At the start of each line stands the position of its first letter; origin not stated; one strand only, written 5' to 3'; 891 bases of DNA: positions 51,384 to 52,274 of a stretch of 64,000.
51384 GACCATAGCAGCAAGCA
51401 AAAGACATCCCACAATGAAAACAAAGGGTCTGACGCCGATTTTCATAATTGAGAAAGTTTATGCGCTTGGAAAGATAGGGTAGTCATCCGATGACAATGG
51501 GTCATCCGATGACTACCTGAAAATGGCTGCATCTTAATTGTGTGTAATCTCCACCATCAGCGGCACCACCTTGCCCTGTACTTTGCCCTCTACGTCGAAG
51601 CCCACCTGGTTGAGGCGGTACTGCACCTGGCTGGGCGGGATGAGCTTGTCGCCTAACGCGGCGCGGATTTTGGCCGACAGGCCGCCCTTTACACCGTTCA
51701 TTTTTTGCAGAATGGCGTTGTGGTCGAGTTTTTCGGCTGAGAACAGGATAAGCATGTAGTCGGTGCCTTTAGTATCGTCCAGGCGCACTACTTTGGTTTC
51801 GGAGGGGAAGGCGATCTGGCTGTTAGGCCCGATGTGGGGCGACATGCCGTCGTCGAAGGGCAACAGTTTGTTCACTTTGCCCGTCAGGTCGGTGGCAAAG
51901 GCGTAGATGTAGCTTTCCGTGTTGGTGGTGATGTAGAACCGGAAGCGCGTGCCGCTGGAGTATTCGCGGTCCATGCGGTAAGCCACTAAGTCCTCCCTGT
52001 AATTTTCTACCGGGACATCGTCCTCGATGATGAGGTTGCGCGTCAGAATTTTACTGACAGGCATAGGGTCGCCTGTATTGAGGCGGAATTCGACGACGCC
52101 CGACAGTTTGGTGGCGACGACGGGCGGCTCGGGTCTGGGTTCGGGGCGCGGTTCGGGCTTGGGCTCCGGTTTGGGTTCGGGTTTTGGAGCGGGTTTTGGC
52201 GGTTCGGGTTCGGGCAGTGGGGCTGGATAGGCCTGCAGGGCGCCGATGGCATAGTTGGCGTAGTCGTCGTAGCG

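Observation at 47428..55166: Accessory four-gene cluster between katG and an aldehyde dehydrogenase: two exported cysteine proteases, a Uma2 nuclease and a divergent ATPase-nuclease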

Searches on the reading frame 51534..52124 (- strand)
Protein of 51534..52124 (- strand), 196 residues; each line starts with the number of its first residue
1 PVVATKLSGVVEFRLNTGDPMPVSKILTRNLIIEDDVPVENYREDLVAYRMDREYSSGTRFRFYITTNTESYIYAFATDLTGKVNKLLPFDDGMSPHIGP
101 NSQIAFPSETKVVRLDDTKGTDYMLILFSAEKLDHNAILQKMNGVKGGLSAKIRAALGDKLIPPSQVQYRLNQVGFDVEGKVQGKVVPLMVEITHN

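Call 52: predict_structure(alignment_id=A3)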
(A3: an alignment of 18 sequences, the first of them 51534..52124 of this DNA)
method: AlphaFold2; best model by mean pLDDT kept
length: 196 residues; sequences in the alignment: 18
mean_pLDDT: 83.9   pTM: 0.81
mean pLDDT of the five models: 83.9, 82.9, 82.4, 82.1, 79.9
residues with pLDDT >= 90: 102; 70-90: 65; 50-70: 14; < 50: 15
segments of 3 or more residues with pLDDT < 50: 30-42
pLDDT, mean of each block of 10 residues (from residue 1): 71 93 79 43 73 93 90 88 84 77 78 88 92 92 88 91 88 91 89 92
secondary structure, 60 per line:
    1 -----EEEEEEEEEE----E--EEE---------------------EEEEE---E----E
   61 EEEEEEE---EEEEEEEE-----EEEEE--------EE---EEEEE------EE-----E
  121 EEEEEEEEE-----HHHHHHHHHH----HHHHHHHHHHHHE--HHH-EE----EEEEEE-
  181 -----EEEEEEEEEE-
elements in order: E6-15 E23-25 E47-51 E60-67 E71-78 E84-88 E102-106 E120-129 H135-144 H149-160 E174-179 E186-195

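Call 55: fold_search(model_id=the predicted structure, library=pdb)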
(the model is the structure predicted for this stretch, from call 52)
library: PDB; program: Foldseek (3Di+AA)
matches with E <= 10: 1279; with E <= 0.001: 0
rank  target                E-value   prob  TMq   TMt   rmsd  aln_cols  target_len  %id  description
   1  9x53                  5.6e-03  0.95  0.33  0.44   7.8       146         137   18  Crystal structure of RhoGDI2 in complex with Compound HR3119 (released 2025-10-29)
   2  9x54                  7.5e-03  0.94  0.33  0.43   8.1       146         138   18  Crystal structure of RhoGDI2 in complex with Compound 3054b (released 2025-10-29)
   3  5h1d                  1.4e-02  0.98  0.38  0.51   5.3       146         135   16  Crystal structure of C-terminal of RhoGDI2 (released 2016-10-26)
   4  3t6q_C                1.4e-02  0.51  0.22  0.28  10.9       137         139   12  Crystal structure of mouse RP105/MD-1 complex (released 2011-11-09)
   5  9p26                  2.5e-02  0.90  0.26  0.13  11.8       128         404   12  Crystal structure of GH158(Pro) at 1.40 angstrom resolution (released 2026-03-11)
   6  1ds6_B                3.1e-02  0.85  0.33  0.36   5.6       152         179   13  CRYSTAL STRUCTURE OF A RAC-RHOGDI COMPLEX (released 2000-07-12)
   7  6tqs_E                3.1e-02  0.80  0.30  0.41   8.6       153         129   11  The crystal structure of the MSP domain of human MOSPD2 in complex with the conventional FFAT motif of ORP1. (released 2020-11-18)
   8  1z9l                  3.7e-02  0.91  0.32  0.47   8.4       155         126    6  1.7 Angstrom Crystal Structure of the Rat VAP-A MSP Homology Domain (released 2005-07-19)
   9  5ijb_C                3.7e-02  0.25  0.21  0.27  12.0       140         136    7  The ligand-free structure of the mouse TLR4/MD-2 complex (released 2016-04-27)
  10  9p25                  3.9e-02  0.80  0.25  0.13  11.2       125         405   12  Crystal structure of GH158(Pro) at 0.89 angstrom resolution (released 2026-03-11)
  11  8dku_A                4.6e-02  0.89  0.31  0.17   4.5       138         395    8  CryoEM structure of the A. aeolicus WzmWzt transporter bound to the native O antigen (released 2022-09-21)
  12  1fst_A                4.9e-02  0.47  0.29  0.37   9.4       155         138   13  CRYSTAL STRUCTURE OF TRUNCATED HUMAN RHOGDI TRIPLE MUTANT (released 2001-05-02)
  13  9oro_A                5.2e-02  0.54  0.20  0.11  11.5        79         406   16  Crystal structure of GH158(Pro) soaked with laminaritetraose at 1.31 angstrom resolution (released 2026-03-11)
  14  8dky_A                6.2e-02  0.92  0.33  0.43   4.2       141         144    9  Crystal structure of the Aquifex aeolicus Wzt Carbohydrate Binding Domain bound to 3-O-methyl-D-mannose (released 2022-09-21)
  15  8dl0_A                6.2e-02  0.92  0.33  0.19   5.0       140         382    9  CryoEM structure of the nucleotide-free and open channel A.aeolicus WzmWzt transporter (released 2022-09-21)
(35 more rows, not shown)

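Call 87: search_protein_representatives(protein=window:51534-52124:-)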
Query: 196 residues. Proteins with E-value up to 0.001 (for the whole library): 506; up to 1e-10: 264; up to 1e-30: 21. The best 150 are listed.
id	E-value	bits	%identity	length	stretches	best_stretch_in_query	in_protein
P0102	6.6e-73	260.9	67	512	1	4-195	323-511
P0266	3.0e-63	229.4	55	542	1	1-196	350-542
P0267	1.3e-61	224.1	67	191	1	44-196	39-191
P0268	7.1e-59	215.1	55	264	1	7-195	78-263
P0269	2.5e-56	206.8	58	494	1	4-196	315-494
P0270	8.2e-56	205.2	55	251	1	7-183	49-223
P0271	2.6e-51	190.5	49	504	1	6-195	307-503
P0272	3.1e-49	183.7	48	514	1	5-194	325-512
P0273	3.3e-47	177.1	47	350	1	7-195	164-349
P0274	9.8e-45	169.0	42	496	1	4-196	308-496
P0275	7.4e-44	166.2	50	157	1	45-195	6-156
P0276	1.9e-41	158.3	43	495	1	3-195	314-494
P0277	3.8e-36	141.0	40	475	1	3-195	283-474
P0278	5.0e-36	140.6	38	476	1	6-195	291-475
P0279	5.9e-36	140.4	61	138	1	73-196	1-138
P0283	1.5e-32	129.3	43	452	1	46-195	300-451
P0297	1.5e-24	103.2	39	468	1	48-195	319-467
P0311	2.4e-22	96.0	34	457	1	48-195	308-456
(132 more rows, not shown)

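Call 91: search_protein_families(library=pfam, alignment_id=A7, max_evalue=0.001)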
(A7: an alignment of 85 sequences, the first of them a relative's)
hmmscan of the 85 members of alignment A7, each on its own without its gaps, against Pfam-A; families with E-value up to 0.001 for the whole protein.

A. member 1, P0296 (625 aa): 3 families
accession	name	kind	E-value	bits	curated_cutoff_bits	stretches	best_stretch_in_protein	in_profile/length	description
PF00112.29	Peptidase_C1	-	2.2e-15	57.8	20.7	1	261-410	64-205/220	Papain family cysteine protease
PF14326.11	DUF4384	-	1.1e-08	35.5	27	1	483-560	2-80/81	Domain of unknown function (DUF4384)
PF13529.12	Peptidase_C39_2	-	0.00059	20.9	24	0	297-384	59-134/143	Peptidase_C39 like family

B. families by the number of members that match (of 85 scanned): 10 families
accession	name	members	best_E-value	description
PF14326.11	DUF4384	81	1e-12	Domain of unknown function (DUF4384)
PF00112.29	Peptidase_C1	78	9.6e-18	Papain family cysteine protease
PF13529.12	Peptidase_C39_2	36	1.8e-06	Peptidase_C39 like family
PF03051.21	Peptidase_C1_2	23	1e-07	Peptidase C1-like family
PF09136.16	Glucodextran_B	4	1.7e-14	Glucodextranase, domain B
PF05990.18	DUF900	3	1.1e-44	Alpha/beta hydrolase of unknown function (DUF900)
PF12697.13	Abhydrolase_6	2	5.2e-06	Alpha/beta hydrolase family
PF00656.27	Peptidase_C14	1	4.4e-08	Caspase domain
PF05572.19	Peptidase_M43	1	7.5e-06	Pregnancy-associated plasma protein-A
PF12733.13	Cadherin-like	1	0.00091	Cadherin-like beta sandwich domain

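Call 93: find_encoding_contigs(protein=P0277, flank=7000, max_places=3)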
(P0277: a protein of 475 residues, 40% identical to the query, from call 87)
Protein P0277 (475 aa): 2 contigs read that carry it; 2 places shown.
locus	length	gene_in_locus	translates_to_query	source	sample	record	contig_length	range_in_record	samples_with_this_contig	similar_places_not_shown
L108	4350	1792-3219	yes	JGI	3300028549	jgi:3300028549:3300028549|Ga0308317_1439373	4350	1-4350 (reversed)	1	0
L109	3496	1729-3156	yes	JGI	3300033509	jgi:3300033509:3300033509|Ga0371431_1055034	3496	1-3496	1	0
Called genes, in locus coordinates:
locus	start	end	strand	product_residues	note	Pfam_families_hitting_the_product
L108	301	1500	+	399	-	PF18962:Por_Secre_tail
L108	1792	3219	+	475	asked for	PF00112:Peptidase_C1, PF14326:DUF4384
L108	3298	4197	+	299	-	-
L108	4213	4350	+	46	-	?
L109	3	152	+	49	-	?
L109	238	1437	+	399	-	PF18962:Por_Secre_tail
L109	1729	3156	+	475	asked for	PF00112:Peptidase_C1, PF14326:DUF4384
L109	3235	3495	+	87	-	?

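Call 94: find_encoding_contigs(protein=P0297, flank=7000, max_places=3)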
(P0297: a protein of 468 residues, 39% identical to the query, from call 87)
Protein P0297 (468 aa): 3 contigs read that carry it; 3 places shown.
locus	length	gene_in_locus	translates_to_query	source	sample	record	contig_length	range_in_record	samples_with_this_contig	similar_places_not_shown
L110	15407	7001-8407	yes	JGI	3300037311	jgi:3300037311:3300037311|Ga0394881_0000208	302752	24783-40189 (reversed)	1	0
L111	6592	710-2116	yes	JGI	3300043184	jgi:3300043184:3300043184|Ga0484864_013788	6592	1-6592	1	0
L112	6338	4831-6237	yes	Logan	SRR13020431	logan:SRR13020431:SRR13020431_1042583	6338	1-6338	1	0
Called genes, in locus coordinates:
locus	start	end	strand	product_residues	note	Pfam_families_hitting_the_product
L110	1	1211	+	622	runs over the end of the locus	PF13230:GATase_4 (faint), PF13522:GATase_6 (weak), PF13537:GATase_7 (weak)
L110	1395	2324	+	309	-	-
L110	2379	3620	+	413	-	PF07719:TPR_2 (faint)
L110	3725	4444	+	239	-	PF00590:TP_methylase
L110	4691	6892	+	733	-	PF13432:TPR_16 (weak), PF00515:TPR_1, PF07719:TPR_2, PF13181:TPR_8 (weak), PF13414:TPR_11 (weak), PF21033:RMD1-3 (weak), PF09136:Glucodextran_B, PF00656:Peptidase_C14, +7 more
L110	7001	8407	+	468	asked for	PF00112:Peptidase_C1, PF14326:DUF4384 (weak)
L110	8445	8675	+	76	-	-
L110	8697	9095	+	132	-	-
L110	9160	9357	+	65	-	-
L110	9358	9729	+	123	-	-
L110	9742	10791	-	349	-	PF13685:Fe-ADH_2, PF01761:DHQ_synthase, PF24621:DHQS_C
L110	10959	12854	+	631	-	PF00270:DEAD, PF04851:ResIII (weak), PF00271:Helicase_C, PF16124:RecQ_Zn_bind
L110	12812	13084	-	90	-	PF27070:HTH_Rpn_C (weak)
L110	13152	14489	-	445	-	PF00875:DNA_photolyase, PF03441:FAD_binding_7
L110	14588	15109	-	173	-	PF00156:Pribosyltran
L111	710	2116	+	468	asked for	PF00112:Peptidase_C1, PF14326:DUF4384 (weak)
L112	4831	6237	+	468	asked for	PF00112:Peptidase_C1, PF14326:DUF4384 (weak)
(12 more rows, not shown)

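Call 95: find_encoding_contigs(protein=P0283, flank=7000, max_places=3)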
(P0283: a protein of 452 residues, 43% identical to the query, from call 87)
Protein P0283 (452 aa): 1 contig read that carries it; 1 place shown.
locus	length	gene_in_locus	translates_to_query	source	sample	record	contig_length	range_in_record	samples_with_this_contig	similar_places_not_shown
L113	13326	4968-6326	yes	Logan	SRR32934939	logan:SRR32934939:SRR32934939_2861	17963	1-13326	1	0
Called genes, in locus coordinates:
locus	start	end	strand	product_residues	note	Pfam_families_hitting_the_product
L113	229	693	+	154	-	-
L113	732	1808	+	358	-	PF00656:Peptidase_C14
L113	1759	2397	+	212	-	-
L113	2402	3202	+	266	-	-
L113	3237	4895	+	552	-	PF15976:CooC_C (faint), PF16371:MetallophosN (faint)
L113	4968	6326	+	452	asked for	PF00112:Peptidase_C1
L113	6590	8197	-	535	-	PF01293:PEPCK_ATP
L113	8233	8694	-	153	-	PF01467:CTP_transf_like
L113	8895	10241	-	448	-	PF00342:PGI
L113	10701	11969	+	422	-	PF05140:ResB (weak)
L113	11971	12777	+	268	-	PF01578:Cytochrom_C_asm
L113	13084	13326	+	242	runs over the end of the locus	PF01145:Band_7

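Call 96: find_encoding_contigs(protein=P0311, flank=7000, max_places=3)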
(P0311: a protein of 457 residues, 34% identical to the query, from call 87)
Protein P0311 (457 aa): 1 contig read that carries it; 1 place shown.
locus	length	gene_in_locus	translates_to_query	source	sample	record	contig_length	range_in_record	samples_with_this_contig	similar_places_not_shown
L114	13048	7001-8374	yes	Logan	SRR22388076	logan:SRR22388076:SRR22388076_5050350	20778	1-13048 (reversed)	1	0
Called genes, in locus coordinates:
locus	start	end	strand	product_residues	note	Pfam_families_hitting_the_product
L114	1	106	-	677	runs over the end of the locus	PF24817:WD40_WDHD1_1st, PF23381:Beta-prop_IFT122_1st, PF24805:EIF3I, PF24814:WD40_Prp19, PF25175:Beta-prop_WDR5, PF25172:Beta-prop_WDR3_2nd, PF25171:Beta-prop_WDR36-Utp21_1st, PF23381:Beta-prop_IFT122_1st, +73 more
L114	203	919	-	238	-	-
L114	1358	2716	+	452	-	PF03692:CxxCxxCC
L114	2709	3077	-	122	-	-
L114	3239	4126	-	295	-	PF06325:PrmA, PF05175:MTS, PF13489:Methyltransf_23, PF13649:Methyltransf_25 (weak), PF13847:Methyltransf_31 (weak)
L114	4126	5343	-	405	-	PF01966:HD (weak), PF19276:HD_assoc_2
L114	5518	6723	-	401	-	PF18937:DUF5685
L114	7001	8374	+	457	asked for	PF00112:Peptidase_C1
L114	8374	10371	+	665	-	PF09136:Glucodextran_B, PF00656:Peptidase_C14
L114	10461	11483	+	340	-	-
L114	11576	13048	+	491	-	?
